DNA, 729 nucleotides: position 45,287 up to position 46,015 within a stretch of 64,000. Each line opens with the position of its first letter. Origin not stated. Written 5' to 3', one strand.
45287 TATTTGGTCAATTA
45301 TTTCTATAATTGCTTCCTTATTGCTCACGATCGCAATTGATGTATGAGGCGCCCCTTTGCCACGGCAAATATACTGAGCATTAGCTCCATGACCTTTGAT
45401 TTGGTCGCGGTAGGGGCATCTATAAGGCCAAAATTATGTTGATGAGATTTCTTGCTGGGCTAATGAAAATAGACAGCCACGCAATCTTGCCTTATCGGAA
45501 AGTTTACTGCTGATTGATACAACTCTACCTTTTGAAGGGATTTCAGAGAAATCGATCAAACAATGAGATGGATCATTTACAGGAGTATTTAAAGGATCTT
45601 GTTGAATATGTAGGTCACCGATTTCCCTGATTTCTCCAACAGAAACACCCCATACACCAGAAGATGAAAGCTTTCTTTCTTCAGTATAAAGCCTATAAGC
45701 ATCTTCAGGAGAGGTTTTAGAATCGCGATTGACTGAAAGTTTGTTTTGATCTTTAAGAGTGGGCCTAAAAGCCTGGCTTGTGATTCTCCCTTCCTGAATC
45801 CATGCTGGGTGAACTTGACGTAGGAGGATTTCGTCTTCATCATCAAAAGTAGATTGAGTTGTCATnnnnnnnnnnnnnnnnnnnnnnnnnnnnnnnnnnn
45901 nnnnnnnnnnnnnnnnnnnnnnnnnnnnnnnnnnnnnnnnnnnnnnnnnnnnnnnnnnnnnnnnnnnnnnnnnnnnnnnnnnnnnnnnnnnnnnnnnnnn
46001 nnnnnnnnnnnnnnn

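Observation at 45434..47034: Translationally coupled 390-aa / 143-aa gene pair of unknown family, directly downstream of a type I R-M operon on a tRNA island: candidate novel defence or toxin-antitoxin-like system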

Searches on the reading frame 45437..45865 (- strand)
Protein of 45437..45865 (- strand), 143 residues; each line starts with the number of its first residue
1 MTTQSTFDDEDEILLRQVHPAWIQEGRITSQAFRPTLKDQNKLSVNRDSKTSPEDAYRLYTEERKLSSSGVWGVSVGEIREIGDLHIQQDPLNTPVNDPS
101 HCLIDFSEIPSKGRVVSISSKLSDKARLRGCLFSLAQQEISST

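Call 3: search_protein_families(library=pfam, proteins=[window:45437-45865:-], max_evalue=1)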
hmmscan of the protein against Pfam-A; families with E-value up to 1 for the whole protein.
window:45437-45865:- (143 aa): 0 families

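Call 4: search_protein_families(library=padloc, proteins=[window:45437-45865:-], max_evalue=1)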
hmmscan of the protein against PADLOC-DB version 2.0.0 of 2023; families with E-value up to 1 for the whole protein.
window:45437-45865:- (143 aa): 4 families
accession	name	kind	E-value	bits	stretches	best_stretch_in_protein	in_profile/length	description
PDLC04579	PDC-M32B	-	6.7e-40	134.5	1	10-134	3-121/123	-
PDLC04578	PDC-M32B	-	7.4e-35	118.2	1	10-135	3-128/131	-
PDLC04580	PDC-M32B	-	5e-21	73.2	1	9-109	11-108/132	-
PDLC04581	PDC-M32B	-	0.00068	17.9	1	44-112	2-65/91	-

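Call 5: search_protein_families(library=ncbifam, proteins=[window:45437-45865:-], max_evalue=1)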
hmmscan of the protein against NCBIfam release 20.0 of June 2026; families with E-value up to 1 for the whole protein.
window:45437-45865:- (143 aa): 0 families

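Call 8: search_protein_families(library=phrogs, proteins=[window:45437-45865:-], max_evalue=1)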
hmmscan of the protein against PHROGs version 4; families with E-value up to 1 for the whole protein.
window:45437-45865:- (143 aa): 1 family
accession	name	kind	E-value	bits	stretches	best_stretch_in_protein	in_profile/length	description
phrog_31579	-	unknown function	5.3e-17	62.6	1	13-132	6-119/122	-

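Call 9: search_solved_structures(query=window:45437-45865:-, max_evalue=10)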
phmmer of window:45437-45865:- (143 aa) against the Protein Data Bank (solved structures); distinct sequences matched with E-value up to 10: 0.

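Call 12: find_homologous_proteins(query=window:45437-45865:-, max_evalue=0.001)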
Query window:45437-45865:- (143 aa): 58 proteins with E <= 0.001 among 74 candidates.
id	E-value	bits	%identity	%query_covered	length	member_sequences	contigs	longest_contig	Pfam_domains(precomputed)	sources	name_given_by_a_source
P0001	2.5e-88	311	100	100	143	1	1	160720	-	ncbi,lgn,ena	-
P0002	5.3e-68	245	79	99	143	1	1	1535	-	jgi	jgi:hypothetical protein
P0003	7.7e-47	176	60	95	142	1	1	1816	-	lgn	-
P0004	8.8e-47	176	59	95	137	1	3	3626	-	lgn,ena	-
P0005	3.3e-46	174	61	90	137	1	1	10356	-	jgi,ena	jgi:hypothetical protein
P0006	4.1e-45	171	62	90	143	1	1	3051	-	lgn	-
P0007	4.4e-45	171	61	94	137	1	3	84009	-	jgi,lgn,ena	jgi:hypothetical protein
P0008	4.6e-45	171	62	87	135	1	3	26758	-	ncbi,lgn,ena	-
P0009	1.3e-43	166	59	91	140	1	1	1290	-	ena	-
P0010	2.7e-38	149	57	87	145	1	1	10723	-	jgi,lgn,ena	-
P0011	6.3e-31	125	50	92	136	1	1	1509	-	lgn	-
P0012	5.2e-28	115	48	88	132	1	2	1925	-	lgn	-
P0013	1.3e-26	111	47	94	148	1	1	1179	-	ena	-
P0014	1.0e-25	108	48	89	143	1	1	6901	-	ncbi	ncbi:MAG: hypothetical protein ABI193_11880 [Minicystis sp.]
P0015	2.6e-25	107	46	93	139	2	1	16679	-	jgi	jgi:hypothetical protein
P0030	1.1e-15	76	41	87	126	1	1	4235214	-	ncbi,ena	-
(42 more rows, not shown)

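Call 24: find_encoding_contigs(protein=P0001, flank=10000, max_places=3)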
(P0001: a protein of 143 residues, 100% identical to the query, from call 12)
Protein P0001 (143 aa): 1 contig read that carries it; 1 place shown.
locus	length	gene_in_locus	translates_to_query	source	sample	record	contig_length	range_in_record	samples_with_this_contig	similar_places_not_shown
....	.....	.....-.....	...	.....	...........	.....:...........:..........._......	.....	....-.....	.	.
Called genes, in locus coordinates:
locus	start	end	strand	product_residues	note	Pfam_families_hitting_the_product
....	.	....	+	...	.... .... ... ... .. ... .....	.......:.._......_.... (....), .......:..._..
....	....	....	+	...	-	-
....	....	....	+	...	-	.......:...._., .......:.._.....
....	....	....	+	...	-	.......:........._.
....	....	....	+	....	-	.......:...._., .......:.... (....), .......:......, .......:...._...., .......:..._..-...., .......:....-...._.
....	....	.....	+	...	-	-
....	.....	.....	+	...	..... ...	-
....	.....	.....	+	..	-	-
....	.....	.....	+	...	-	-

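Call 25: find_encoding_contigs(protein=P0030, flank=10000, max_places=3)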
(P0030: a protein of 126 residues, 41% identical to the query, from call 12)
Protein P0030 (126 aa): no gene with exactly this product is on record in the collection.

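Call 26: find_encoding_contigs(protein=P0007, flank=10000, max_places=3)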
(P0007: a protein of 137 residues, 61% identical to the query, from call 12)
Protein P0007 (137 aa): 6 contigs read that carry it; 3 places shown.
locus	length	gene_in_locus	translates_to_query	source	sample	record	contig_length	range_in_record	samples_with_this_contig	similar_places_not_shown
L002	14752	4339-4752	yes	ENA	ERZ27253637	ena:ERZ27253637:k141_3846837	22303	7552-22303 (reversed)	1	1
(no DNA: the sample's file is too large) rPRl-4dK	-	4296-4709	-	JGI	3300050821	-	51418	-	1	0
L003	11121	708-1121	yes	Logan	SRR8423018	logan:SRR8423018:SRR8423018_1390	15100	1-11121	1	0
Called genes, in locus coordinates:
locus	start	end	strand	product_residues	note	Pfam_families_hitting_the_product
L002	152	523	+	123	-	PF13635:DUF4143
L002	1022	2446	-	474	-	PF01637:ATPase_2, PF13191:AAA_16 (faint), PF13401:AAA_22 (weak)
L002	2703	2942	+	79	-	-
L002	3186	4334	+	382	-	-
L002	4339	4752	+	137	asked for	-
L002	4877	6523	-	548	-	PF00391:PEP-utilizers (weak), PF02896:PEP-utilizers_C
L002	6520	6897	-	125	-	-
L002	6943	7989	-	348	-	PF02668:TauD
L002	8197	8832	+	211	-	PF01177:Asp_Glu_race (weak)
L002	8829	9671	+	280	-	PF00149:Metallophos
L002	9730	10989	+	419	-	PF00375:SDF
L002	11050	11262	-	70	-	-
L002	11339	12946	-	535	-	PF00672:HAMP (weak), PF07228:SpoIIE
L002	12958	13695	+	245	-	PF22435:MRM3-like_sub_bind (faint), PF00588:SpoU_methylase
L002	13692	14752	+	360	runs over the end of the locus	PF03193:RsgA_GTPase, PF01926:MMR_HSR1 (weak)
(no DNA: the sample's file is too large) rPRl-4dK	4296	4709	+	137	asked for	-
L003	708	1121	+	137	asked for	-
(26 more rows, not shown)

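Call 27: predict_structure(alignment_id=A1)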
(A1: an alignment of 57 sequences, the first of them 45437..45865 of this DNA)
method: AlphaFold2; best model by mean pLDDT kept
length: 143 residues; sequences in the alignment: 57
mean_pLDDT: 92.9   pTM: 0.86
mean pLDDT of the five models: 92.9, 92.9, 92.3, 91.9, 91.6
residues with pLDDT >= 90: 123; 70-90: 12; 50-70: 5; < 50: 3
segments of 3 or more residues with pLDDT < 50: 1-3
pLDDT, mean of each block of 10 residues (from residue 1): 71 98 95 94 97 97 96 98 95 93 96 96 98 87 63
secondary structure, 60 per line:
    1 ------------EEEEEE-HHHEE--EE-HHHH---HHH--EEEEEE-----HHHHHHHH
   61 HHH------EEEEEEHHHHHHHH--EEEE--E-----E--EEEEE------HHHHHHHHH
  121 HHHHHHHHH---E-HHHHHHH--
elements in order: E13-18 H30-33 E42-47 H53-63 E70-75 H76-83 E86-89 E101-105 H112-129 H135-141

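Call 29: fold_search(model_id=the predicted structure, library=pdb)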
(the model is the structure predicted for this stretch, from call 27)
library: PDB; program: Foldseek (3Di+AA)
matches with E <= 10: 489; with E <= 0.001: 0
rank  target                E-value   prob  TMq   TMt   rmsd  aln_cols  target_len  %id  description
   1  4lij_A                1.1e-01  0.30  0.25  0.39   9.0        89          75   13  Crystal structure of a far upstream element (FUSE) binding protein 1 (FUBP1) from Homo sapiens at 1.95 A resolution (released 2013-11-27)
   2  7oqy_C                2.3e-01  0.13  0.25  0.12  13.6       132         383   14  Cryo-EM structure of the cellular negative regulator TFS4 bound to the archaeal RNA polymerase (released 2021-08-25)
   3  1j5k_A                3.3e-01  0.15  0.24  0.36   9.4        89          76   10  COMPLEX OF THE KH3 DOMAIN OF HNRNP K WITH A SINGLE_STRANDED 10MER DNA OLIGONUCLEOTIDE (released 2002-07-10)
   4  4lij_B                3.6e-01  0.16  0.25  0.38   9.1        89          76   13  Crystal structure of a far upstream element (FUSE) binding protein 1 (FUBP1) from Homo sapiens at 1.95 A resolution (released 2013-11-27)
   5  4lij_C                3.6e-01  0.16  0.25  0.38   9.1        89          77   13  Crystal structure of a far upstream element (FUSE) binding protein 1 (FUBP1) from Homo sapiens at 1.95 A resolution (released 2013-11-27)
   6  6y24                  3.8e-01  0.13  0.25  0.36  10.0        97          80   10  Crystal structure of fourth KH domain of FUBP1 (released 2020-03-25)
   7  2ctl_MODEL_1_A        3.8e-01  0.09  0.22  0.27  14.0       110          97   15  Solution structure of the 13th KH type I domain from human Vigilin (released 2005-11-24)
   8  6oei                  3.8e-01  0.04  0.18  0.13  16.1       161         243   12  Yeast Spc42 N-terminal coiled-coil fused to PDB: 3K2N (released 2019-04-24)
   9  3tvi_G                4.3e-01  0.04  0.17  0.07  16.1       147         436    9  Crystal structure of Clostridium acetobutylicum aspartate kinase (CaAK): An important allosteric enzyme for industrial (released 2011-11-09)
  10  9qf4_BT               4.6e-01  0.13  0.22  0.31  11.5       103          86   13  Structure of P. furiosus 70S ribosome grown at 95 degC (released 2025-11-05)
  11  4wan_G                6.0e-01  0.10  0.19  0.22   6.2        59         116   19  Crystal structure of Msl5 protein in complex with RNA at 1.8 A (released 2014-12-17)
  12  1ec6_A                7.3e-01  0.11  0.26  0.35   9.1       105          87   10  CRYSTAL STRUCTURE OF NOVA-2 KH3 K-HOMOLOGY RNA-BINDING DOMAIN BOUND TO 20-MER RNA HAIRPIN (released 2000-02-21)
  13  2p2r_A                7.7e-01  0.14  0.26  0.40   8.4        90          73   13  Crystal structure of the third KH domain of human Poly(C)-Binding Protein-2 in complex with C-rich strand of human tel (released 2007-06-12)
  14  6fh1_A                7.7e-01  0.08  0.23  0.12   8.5        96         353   11  Protein arginine kinase McsB in the apo state (released 2019-02-06)
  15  6gqe                  7.7e-01  0.06  0.21  0.20  14.4       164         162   10  X-ray structure of KH1-2 domain of IMP3 (released 2019-04-24)
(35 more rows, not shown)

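Call 38: find_related_loci(query=A1, collection=genome_contigs, flank=10000)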
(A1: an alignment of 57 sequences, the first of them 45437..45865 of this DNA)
Query A1 (143 aa) in genome_contigs; peptide patterns used: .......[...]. (x = any residue, [..] = any of these).
149 stretches matched a pattern; 140 encode a relative of the query (tblastn E <= 1e-3); the best 80 are kept; 80 distinct loci.
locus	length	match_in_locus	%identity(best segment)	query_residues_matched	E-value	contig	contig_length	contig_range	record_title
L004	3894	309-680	48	9-134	5e-37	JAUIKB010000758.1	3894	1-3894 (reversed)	MAG: Polyangia bacterium isolate Co_bin.340 NODE_136627_length_3894_cov_0.539952, whole genome shotgun sequence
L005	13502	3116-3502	47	1-131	5e-33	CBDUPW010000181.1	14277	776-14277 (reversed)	MAG TPA_asm: uncultured Polyangiaceae bacterium isolate SRR22808130_binner12_Refined_95 genome assembly, contig: ERZ2504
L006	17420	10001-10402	43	1-132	2e-31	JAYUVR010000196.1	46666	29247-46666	MAG: Archangium sp. isolate GL124_DN_metabinner_4 GL124_DN_metabinner_4_195, whole genome shotgun sequence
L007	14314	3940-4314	46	8-134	5e-29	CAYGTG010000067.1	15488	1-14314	MAG TPA_asm: uncultured Nannocystaceae bacterium isolate ERP117304_co3_187 genome assembly, contig: NODE_5377_length_154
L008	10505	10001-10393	40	1-134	5e-26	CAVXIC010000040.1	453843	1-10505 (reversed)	MAG: uncultured bacterium isolate MFD03250.bin.1.10 genome assembly, contig: contig_9417, whole genome shotgun sequence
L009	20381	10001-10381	40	3-130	2e-25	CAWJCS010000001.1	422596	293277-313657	MAG: uncultured delta proteobacterium isolate MFD04944.bin.1.40 genome assembly, contig: contig_13141, whole genome shot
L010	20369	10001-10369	40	9-130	5e-25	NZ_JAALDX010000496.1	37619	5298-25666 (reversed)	Dietzia sp. SLG310A2-38A2 NODE_539_length_37591_cov_253.861908, whole genome shotgun sequence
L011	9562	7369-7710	48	14-133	5e-25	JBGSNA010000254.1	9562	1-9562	MAG: Pirellulaceae bacterium isolate JTS-AC244 k141_894983, whole genome shotgun sequence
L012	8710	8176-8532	41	9-133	2e-24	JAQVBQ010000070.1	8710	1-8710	MAG: Bacteroidales bacterium isolate STD2_69 NODE_32723_length_8710_cov_12.699406_Sandtown_D2, whole genome shotgun sequ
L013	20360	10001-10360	45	9-134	3e-24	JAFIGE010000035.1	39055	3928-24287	MAG: Opitutales bacterium isolate BM_Day8_Bin.4 NODE_495_length_39055_cov_12.763564, whole genome shotgun sequence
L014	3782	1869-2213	45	13-133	2e-24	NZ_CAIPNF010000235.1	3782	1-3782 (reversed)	MAG: uncultured Thiocystis sp. isolate Loclat_bin-17750, whole genome shotgun sequence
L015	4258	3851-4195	44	13-133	2e-24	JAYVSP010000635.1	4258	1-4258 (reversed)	MAG: Planctomyces sp. isolate GL74_DN_concoct_38_sub GL74_DN_concoct_38_sub_634, whole genome shotgun sequence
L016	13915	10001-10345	45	13-133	3e-24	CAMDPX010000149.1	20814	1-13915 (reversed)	MAG: Planctomyces sp. SH-PL62 isolate ZH-03apr19-232 genome assembly, contig: ZH-03apr19-C3768, whole genome shotgun seq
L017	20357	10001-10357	42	9-133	3e-24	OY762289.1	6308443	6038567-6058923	MAG: Desulfovibrionaceae bacterium isolate 1e2121d5-5174-4668-bae3-9852897706ae genome assembly, chromosome: 1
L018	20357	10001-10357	42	9-133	3e-24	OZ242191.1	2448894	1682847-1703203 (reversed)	MAG: Dehalococcoidia bacterium isolate de6f4d66-2acb-4fd1-9b53-abb1080e863f genome assembly, chromosome: 1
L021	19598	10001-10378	41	2-133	9e-24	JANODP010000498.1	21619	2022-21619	MAG: Schlesneria sp. isolate VAR_17_metabat_110 VAR_17_k141_3747864, whole genome shotgun sequence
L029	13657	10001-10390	40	2-137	8e-23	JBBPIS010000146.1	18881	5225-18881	MAG: Planctomycetota bacterium isolate BPF1-02-04_bin_2 NODE_209_length_18881_cov_10.359928, whole genome shotgun sequen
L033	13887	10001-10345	43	13-133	2e-22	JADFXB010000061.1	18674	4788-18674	MAG: Magnetococcales bacterium isolate nDH2bin6 nDH2_bin6_NODE_61_length_18674_cov_7.959557, whole genome shotgun sequen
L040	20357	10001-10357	40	13-135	8e-22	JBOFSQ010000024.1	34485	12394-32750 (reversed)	MAG: Thermoguttaceae bacterium isolate WFFMC_MAG_652 k139_13080_flag=1_multi=15.0000_len=34485, whole genome shotgun seq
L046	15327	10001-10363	39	9-135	2e-21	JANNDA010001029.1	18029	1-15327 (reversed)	MAG: Planctomyces sp. isolate OTE_78_metabat_10 OTE_78_k141_917204, whole genome shotgun sequence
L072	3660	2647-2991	42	13-132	7e-20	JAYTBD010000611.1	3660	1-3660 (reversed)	MAG: Fimbriiglobus sp. isolate GFS_14120 GFS_14120_610, whole genome shotgun sequence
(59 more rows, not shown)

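Call 44: search_protein_representatives(alignment_id=A1)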
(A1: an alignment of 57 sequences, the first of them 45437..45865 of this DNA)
Query: 57 sequences, 126 profile positions. Proteins with E-value up to 0.001 (for the whole library): 1593; up to 1e-10: 1128; up to 1e-30: 211. The best 150 are listed.
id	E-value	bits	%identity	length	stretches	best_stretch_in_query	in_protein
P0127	1.0e-46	174.2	-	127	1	1-124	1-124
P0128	2.0e-46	173.3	-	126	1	1-123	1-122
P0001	6.7e-46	171.6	-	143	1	2-124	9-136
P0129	8.0e-45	168.1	-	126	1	1-124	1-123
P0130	2.7e-44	166.4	-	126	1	1-124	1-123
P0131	4.4e-44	165.7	-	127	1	5-123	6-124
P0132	8.0e-44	164.9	-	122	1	1-122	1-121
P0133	9.7e-44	164.6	-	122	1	2-122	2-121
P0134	3.0e-43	163.0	-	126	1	1-123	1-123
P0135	2.7e-42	160.0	-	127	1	3-124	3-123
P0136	7.3e-42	158.6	-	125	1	2-123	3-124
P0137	1.5e-41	157.5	-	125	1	1-124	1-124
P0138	3.0e-41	156.6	-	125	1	1-123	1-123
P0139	3.9e-41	156.2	-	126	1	1-123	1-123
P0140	4.9e-41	155.9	-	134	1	2-123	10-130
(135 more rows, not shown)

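Call 45: search_solved_structures(query=A1, max_evalue=10, show_alignments=2)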
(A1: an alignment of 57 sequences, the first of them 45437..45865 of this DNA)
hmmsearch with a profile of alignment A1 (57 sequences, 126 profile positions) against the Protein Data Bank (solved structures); distinct sequences matched with E-value up to 10: 7.
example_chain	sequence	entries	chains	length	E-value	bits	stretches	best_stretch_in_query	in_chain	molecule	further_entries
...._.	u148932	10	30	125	0.64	13.3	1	13-37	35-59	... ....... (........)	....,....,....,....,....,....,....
1g03_A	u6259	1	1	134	0.65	13.3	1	13-37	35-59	HTLV-I CAPSID PROTEIN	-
8ere_A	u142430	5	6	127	0.66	13.2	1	13-37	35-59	capsid protein p24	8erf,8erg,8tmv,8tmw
9n0w_B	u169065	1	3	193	1.2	12.4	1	13-37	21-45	Gag protein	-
9n92_A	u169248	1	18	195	1.2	12.4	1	13-37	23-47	Gag protein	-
8eri_A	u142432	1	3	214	1.2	12.4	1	13-37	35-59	capsid protein p24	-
1qrj_A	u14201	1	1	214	1.3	12.3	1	13-37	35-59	HTLV-I CAPSID PROTEIN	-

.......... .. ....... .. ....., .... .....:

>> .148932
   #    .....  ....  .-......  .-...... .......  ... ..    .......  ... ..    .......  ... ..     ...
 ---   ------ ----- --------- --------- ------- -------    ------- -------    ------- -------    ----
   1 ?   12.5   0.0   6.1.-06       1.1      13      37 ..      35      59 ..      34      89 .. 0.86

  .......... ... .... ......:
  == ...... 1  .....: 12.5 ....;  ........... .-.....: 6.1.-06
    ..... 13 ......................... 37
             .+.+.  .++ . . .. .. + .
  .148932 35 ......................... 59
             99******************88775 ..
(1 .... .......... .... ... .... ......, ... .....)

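Call 48: search_protein_families(library=pfam, alignment_id=A1, max_evalue=1)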
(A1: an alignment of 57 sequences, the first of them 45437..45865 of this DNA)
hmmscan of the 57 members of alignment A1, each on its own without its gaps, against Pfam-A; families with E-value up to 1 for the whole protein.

A. member 1, window:45437-45865:- (143 aa): 0 families

B. families by the number of members that match (of 57 scanned): 11 families
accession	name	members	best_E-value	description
PF15230.11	SRRM_C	9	0.057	Serine/arginine repetitive matrix protein C-terminus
PF20909.2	SpGH101_helical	3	0.15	Endo-alpha-N-acetylgalactosaminidase, helical bundle domain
PF11004.14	Kdo_hydroxy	2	0.12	3-deoxy-D-manno-oct-2-ulosonic acid (Kdo) hydroxylase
PF01655.23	Ribosomal_L32e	1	0.0094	Ribosomal protein L32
PF08729.15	HUN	1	0.014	HPC2 and ubinuclein domain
PF18092.7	DraK_HK_N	1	0.049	DraK Histidine Kinase N-terminal domain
PF15589.11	Imm21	1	0.062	Immunity protein 21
PF17893.6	Cas9_b_hairpin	1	0.17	CRISPR-associated endonuclease Cas9 beta-hairpin domain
PF25025.1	EF-Ts_N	1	0.17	Elongation factor Ts, mitochondrial, N-terminal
PF11476.16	TgMIC1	1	0.21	Toxoplasma gondii micronemal protein 1 TgMIC1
PF24275.1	NttA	1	0.26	T2SS substrate NttA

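Call 52: search_protein_families(library=pfam, alignment_id=A4, max_evalue=0.00001)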
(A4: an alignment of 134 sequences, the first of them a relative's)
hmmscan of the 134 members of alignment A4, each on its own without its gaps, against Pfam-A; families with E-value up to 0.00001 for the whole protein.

A. member 1, L006:5518-7950:- (811 aa): 1 family
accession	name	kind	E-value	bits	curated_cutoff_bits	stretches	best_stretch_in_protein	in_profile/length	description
PF16313.11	DUF4953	-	9.5e-12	45.2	24.2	1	494-559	5-96/316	Met-zincin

B. families by the number of members that match (of 134 scanned): 125 families (the first 25 are shown)
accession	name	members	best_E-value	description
PF00589.27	Phage_integrase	4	2.7e-20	Phage integrase family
PF00873.25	ACR_tran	2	0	AcrB/AcrD/AcrF family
PF00926.24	DHBP_synthase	2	9.1e-89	3,4-dihydroxy-2-butanone 4-phosphate synthase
PF01872.23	RibD_C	2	2.6e-52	RibD C-terminal domain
PF00677.23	Lum_binding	2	2.4e-51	Lumazine binding domain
PF00925.25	GTP_cyclohydro2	2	1.8e-47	GTP cyclohydrolase II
PF07995.17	GSDH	2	1.6e-42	Glucose / Sorbosone dehydrogenase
PF00210.30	Ferritin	2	1e-39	Ferritin-like domain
PF00849.27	PseudoU_synth_2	2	1.5e-28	RNA pseudouridylate synthase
PF04542.20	Sigma70_r2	2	5.6e-24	Sigma-70 region 2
PF17773.7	UPF0176_N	2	8e-23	UPF0176 acylphosphatase like domain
PF03477.21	ATP-cone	2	2.8e-22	ATP cone domain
PF00383.29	dCMP_cyt_deam_1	2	4.1e-21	Cytidine and deoxycytidylate deaminase zinc-binding region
PF13356.12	Arm-DNA-bind_3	2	4.3e-21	Arm DNA-binding domain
PF22811.2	Zn_ribbon_NrdR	2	1.2e-20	Transcriptional repressor NrdR-like, N-terminal domain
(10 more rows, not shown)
